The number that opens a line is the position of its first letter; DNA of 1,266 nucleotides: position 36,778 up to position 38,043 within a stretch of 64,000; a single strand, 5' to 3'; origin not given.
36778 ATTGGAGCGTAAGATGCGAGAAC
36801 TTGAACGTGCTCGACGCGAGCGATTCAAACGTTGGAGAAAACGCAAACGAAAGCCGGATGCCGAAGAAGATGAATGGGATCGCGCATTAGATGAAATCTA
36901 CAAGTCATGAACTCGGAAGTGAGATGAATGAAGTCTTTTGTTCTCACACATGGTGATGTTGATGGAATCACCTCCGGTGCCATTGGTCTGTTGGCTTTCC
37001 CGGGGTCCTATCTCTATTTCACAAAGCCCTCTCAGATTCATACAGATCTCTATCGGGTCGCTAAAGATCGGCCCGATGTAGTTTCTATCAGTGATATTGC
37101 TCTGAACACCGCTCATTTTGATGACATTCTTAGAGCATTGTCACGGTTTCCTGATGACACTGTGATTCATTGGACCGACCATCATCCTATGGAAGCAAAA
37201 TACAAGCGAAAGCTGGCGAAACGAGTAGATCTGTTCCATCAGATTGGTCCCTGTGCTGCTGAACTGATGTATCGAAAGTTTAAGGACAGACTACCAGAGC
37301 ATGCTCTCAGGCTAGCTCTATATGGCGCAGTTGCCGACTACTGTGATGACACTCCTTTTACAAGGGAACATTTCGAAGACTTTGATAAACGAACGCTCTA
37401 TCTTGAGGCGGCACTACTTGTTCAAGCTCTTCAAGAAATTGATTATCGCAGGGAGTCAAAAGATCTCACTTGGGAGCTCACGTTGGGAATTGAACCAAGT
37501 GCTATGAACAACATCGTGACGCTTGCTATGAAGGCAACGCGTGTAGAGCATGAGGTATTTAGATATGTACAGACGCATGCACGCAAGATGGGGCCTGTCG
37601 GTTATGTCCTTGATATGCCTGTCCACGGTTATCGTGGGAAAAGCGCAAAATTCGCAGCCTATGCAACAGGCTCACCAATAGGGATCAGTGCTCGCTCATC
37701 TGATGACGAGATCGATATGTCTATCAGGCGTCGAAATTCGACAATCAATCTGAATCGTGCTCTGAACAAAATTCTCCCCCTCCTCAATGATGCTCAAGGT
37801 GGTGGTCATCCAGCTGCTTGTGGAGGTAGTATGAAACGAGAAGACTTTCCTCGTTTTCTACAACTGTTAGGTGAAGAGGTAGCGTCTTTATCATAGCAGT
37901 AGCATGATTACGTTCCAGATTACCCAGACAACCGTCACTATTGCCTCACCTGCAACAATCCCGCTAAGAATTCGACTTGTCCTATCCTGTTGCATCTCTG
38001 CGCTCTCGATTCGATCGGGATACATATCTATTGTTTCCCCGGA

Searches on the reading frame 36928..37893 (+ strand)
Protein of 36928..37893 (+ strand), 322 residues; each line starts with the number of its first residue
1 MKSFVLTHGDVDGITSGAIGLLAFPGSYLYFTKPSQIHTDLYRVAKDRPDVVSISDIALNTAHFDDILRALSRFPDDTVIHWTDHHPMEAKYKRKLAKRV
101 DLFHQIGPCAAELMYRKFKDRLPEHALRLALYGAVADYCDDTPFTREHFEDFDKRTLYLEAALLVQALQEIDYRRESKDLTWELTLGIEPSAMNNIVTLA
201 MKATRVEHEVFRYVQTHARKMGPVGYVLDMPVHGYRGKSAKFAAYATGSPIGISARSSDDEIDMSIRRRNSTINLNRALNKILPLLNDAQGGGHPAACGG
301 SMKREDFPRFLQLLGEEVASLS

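Call 19: search_protein_families(library=pfam, proteins=[window:36928-37893:+], max_evalue=0.001)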
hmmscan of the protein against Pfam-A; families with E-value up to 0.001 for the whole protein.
window:36928-37893:+ (322 aa): 1 family
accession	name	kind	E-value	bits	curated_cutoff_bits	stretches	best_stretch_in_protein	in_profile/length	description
PF02272.25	DHHA1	-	3.4e-08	34.3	25.9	1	248-318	30-100/102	DHHA1 domain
